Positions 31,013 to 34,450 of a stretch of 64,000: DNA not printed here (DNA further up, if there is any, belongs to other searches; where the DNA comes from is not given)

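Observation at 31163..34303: Complete 2-oxoacid dehydrogenase E1-alpha/E1-beta/lipoyl/E2-core fusion in one polypeptide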

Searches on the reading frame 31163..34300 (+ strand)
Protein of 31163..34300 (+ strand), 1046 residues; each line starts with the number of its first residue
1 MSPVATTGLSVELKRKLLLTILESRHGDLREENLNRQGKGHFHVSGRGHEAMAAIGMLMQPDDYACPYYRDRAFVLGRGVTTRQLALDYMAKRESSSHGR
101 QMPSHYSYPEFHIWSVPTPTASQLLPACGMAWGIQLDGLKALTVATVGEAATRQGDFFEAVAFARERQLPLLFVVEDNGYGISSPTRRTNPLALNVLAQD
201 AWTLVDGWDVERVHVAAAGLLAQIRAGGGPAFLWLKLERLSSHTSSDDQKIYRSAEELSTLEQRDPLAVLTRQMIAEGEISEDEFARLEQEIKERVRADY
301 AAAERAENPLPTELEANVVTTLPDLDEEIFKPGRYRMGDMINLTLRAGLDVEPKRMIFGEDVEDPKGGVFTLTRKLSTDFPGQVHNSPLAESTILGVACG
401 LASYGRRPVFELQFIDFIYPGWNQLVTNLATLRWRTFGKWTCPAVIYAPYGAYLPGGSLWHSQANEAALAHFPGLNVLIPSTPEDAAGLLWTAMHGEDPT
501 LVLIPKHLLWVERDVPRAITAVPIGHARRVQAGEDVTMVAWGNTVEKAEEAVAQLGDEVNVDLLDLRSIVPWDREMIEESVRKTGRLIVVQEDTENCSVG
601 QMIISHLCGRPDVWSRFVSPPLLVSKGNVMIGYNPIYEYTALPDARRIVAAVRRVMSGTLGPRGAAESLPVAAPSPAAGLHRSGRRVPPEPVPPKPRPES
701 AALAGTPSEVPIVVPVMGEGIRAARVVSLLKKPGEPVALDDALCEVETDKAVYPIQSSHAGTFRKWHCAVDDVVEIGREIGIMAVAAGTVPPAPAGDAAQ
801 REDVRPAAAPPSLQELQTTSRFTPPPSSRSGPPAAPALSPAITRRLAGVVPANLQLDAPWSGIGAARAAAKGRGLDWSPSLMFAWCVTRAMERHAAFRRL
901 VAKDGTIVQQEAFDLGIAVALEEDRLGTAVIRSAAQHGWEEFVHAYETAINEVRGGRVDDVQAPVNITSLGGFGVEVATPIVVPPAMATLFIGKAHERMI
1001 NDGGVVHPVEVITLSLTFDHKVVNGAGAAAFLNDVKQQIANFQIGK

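Call 3: search_protein_families(library=pfam, proteins=[window:31163-34300:+], max_evalue=0.1)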
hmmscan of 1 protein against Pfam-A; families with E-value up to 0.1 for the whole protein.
window:31163-34300:+ (1046 aa): 8 families
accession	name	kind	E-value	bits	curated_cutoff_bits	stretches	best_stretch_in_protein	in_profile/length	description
PF00676.26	E1_dh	-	2.2e-43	148.8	22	1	28-309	11-297/300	Dehydrogenase E1 component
PF00198.28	2-oxoacid_dh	-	4.7e-29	101.9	23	1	876-1042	58-227/232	2-oxoacid dehydrogenases acyltransferase (catalytic domain)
PF02779.29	Transket_pyr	-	1.7e-26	93.4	27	1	337-509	5-172/174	Transketolase, pyrimidine binding domain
PF02780.25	Transketolase_C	-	1.6e-22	80.2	25.9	1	525-607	1-84/124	Transketolase, C-terminal domain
PF00364.28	Biotin_lipoyl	-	1.3e-12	47.7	22.1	1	712-781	3-71/73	Biotin-requiring enzyme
PF13292.11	DXP_synthase_N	-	0.00044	20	21.2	1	125-185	118-178/274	1-deoxy-D-xylulose-5-phosphate synthase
PF17147.9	PFOR_II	-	0.0045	17.7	27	1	535-603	2-71/102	Pyruvate:ferredoxin oxidoreductase core domain II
PF05120.17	GvpG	-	0.026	15.1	30.6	1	273-296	42-65/67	Gas vesicle protein G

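Call 4: search_protein_families(library=ncbifam, proteins=[window:31163-34300:+], max_evalue=0.01)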
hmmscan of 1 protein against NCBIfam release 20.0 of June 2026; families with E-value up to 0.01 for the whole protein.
window:31163-34300:+ (1046 aa): 23 families
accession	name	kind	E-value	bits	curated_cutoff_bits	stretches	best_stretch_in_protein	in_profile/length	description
TIGR03181.1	PDH_E1_alph_x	equivalog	4.8e-54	183.5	411.35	1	10-323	22-331/341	pyruvate dehydrogenase (acetyl-transferring) E1 component subunit alpha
NF008854.0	PRK11892.1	equivalog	4.2e-51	174.1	454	2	329-656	136-462/464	pyruvate dehydrogenase complex E1 component subunit beta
NF006667.0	PRK09212.1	subfamily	1.4e-50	172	321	1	344-656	13-323/327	pyruvate dehydrogenase complex E1 component subunit beta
TIGR03182.1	PDH_E1_alph_y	equivalog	5.8e-40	137.1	393.85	1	39-318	31-313/315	pyruvate dehydrogenase (acetyl-transferring) E1 component subunit alpha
NF008814.0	PRK11854.1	equivalog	1.3e-31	109.8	722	2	868-1041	455-631/637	pyruvate dehydrogenase complex dihydrolipoyllysine-residue acetyltransferase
NF004309.0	PRK05704.1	equivalog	1.3e-27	97.2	449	2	711-818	4-111/408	2-oxoglutarate dehydrogenase complex dihydrolipoyllysine-residue succinyltransferase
TIGR01347.1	sucB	equivalog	1.6e-26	93.5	378.65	2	889-1043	243-398/404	dihydrolipoyllysine-residue succinyltransferase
TIGR01348.1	PDHac_trf_long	equivalog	2.9e-26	92.2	552.1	2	880-1041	417-581/587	dihydrolipoyllysine-residue acetyltransferase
TIGR02927.1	SucB_Actino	equivalog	1.7e-22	80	423.45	2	659-837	78-255/579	2-oxoglutarate dehydrogenase, E2 component, dihydrolipoamide succinyltransferase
TIGR00204.1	dxs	equivalog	1e-17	63.9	465.95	1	374-604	344-566/616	1-deoxy-D-xylulose-5-phosphate synthase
TIGR01349.1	PDHac_trf_mito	equivalog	1.1e-16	61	445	2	904-1041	289-431/437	pyruvate dehydrogenase complex dihydrolipoamide acetyltransferase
NF008968.0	PRK12315.1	subfamily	1.7e-15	56.4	510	1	368-607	308-537/582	1-deoxy-D-xylulose-5-phosphate synthase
NF004559.0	PRK05899.2-5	equivalog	2.8e-14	52.3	488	1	523-612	490-583/627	transketolase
NF011416.0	PRK14843.1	equivalog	2e-12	46.7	429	1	885-1040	182-340/347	dihydrolipoamide acetyltransferase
NF008907.0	PRK12270.1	equivalog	9.6e-11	40.2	878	1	875-1039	181-361/1241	multifunctional oxoglutarate decarboxylase/oxoglutarate dehydrogenase thiamine pyrophosphate-binding subunit/dihydrolipoyllysine-residue suc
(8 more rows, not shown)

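Call 5: search_solved_structures(query=window:31163-34300:+, max_evalue=0.001, show_alignments=0)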
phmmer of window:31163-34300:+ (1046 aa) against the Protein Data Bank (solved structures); distinct sequences matched with E-value up to 0.001: 99 (the best 60 are shown).
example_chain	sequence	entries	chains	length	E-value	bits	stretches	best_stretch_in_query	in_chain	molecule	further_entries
1um9_B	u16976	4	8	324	1.2e-57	198.9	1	340-656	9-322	2-oxo acid dehydrogenase beta subunit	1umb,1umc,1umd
1ik6_A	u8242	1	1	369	1.3e-53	185.5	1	336-656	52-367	pyruvate dehydrogenase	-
3duf_B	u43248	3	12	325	4.7e-49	170.4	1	340-656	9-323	Pyruvate dehydrogenase E1 component subunit beta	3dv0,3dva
1w85_B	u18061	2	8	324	4.8e-49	170.3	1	340-656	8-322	PYRUVATE DEHYDROGENASE E1 COMPONENT, BETA SUBUNIT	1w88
1dtw_B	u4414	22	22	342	3.3e-45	157.6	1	340-592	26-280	BRANCHED-CHAIN ALPHA-KETO ACID DEHYDROGENASE BETA SUBUNIT | 2-OXOISOVALERATE DEHYDROGENASE BETA SUBUNIT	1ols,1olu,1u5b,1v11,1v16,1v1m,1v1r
2j9f_B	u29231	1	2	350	3.5e-45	157.6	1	340-592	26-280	2-OXOISOVALERATE DEHYDROGENASE BETA SUBUNIT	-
1qs0_B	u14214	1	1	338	4e-45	157.4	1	345-656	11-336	2-OXOISOVALERATE DEHYDROGENASE BETA-SUBUNIT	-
2bp7_B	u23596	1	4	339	4e-45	157.4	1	345-656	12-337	2-OXOISOVALERATE DEHYDROGENASE BETA SUBUNIT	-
1olx_B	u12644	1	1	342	8.1e-44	153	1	340-592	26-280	2-OXOISOVALERATE DEHYDROGENASE BETA SUBUNIT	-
1um9_A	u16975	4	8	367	1.2e-36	129.3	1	12-313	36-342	2-oxo acid dehydrogenase alpha subunit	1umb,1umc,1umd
6cer_B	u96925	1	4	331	6.9e-31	110.2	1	338-656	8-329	Pyruvate dehydrogenase E1 component subunit beta, mitochondrial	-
3exe_B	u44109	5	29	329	7.1e-31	110.2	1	338-656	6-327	Pyruvate dehydrogenase E1 component subunit beta, mitochondrial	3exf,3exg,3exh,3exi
1ni4_B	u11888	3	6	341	7.2e-31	110.2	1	338-656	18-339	Pyruvate dehydrogenase E1 component: Beta subunit | Pyruvate dehydrogenase E1 component subunit beta | Pyruvate dehydrogenase E1 component subunit beta, mitocho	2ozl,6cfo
1w85_A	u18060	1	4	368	1.6e-28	102.4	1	9-323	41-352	PYRUVATE DEHYDROGENASE E1 COMPONENT, ALPHA SUBUNIT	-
3duf_A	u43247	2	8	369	1.6e-28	102.4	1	9-323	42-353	Pyruvate dehydrogenase E1 component subunit alpha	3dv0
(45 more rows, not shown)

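Call 6: find_homologous_proteins(query=window:31163-34300:+, max_evalue=1e-10)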
Query window:31163-34300:+ (1046 aa): 7880 proteins with E <= 1e-10 among 8000 candidates; the best 120 are listed.
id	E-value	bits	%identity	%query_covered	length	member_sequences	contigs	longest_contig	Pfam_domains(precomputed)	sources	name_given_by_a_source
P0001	0.0e+0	2378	100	100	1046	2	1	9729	PF00198.29,PF00364.29,PF00676.26,PF02780.26,PF02779.30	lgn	-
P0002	0.0e+0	1893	80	100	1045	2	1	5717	PF00198.29,PF00364.29,PF13292.12,PF00676.26,PF02780.26,PF02779.30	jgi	jgi:2-oxoisovalerate dehydrogenase E1 component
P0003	0.0e+0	1834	77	100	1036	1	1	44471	PF00198.29,PF00364.29,PF13292.12,PF00676.26,PF02780.26,PF02779.30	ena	-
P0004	0.0e+0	1808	76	100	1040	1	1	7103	PF00198.29,PF00364.29,PF13292.12,PF00676.26,PF02780.26,PF02779.30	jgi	jgi:2-oxoisovalerate dehydrogenase E1 component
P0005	0.0e+0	1805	76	100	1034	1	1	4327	PF00198.29,PF00364.29,PF00676.26,PF02780.26,PF02779.30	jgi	jgi:2-oxoisovalerate dehydrogenase E1 component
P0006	0.0e+0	1804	75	100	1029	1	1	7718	PF00198.29,PF00364.29,PF00676.26,PF02780.26,PF02779.30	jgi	jgi:2-oxoisovalerate dehydrogenase E1 component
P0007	0.0e+0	1798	77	99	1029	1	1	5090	PF00198.29,PF00364.29,PF13292.12,PF00676.26,PF02780.26,PF02779.30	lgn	-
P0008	0.0e+0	1797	77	99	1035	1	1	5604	PF00198.29,PF00364.29,PF13292.12,PF00676.26,PF02780.26,PF02779.30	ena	-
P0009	0.0e+0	1796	75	100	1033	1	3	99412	PF00198.29,PF00364.29,PF13292.12,PF00676.26,PF02780.26,PF02779.30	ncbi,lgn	-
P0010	0.0e+0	1786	75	99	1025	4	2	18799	PF00198.29,PF00364.29,PF13292.12,PF00676.26,PF02780.26,PF02779.30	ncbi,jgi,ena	-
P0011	0.0e+0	1784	75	100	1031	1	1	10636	PF00198.29,PF00364.29,PF13292.12,PF00676.26,PF02780.26,PF02779.30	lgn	-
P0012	0.0e+0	1782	75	100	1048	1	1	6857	PF00198.29,PF00364.29,PF13292.12,PF00676.26,PF02780.26,PF02779.30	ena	-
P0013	0.0e+0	1778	75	99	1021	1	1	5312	PF00198.29,PF00364.29,PF13292.12,PF00676.26,PF02780.26,PF02779.30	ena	-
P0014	0.0e+0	1777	76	99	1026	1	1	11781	PF00198.29,PF00364.29,PF13292.12,PF00676.26,PF02780.26,PF02779.30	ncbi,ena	-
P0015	0.0e+0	1774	75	100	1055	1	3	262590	PF00198.29,PF00364.29,PF00676.26,PF02780.26,PF02779.30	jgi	jgi:2-oxoisovalerate dehydrogenase E1 component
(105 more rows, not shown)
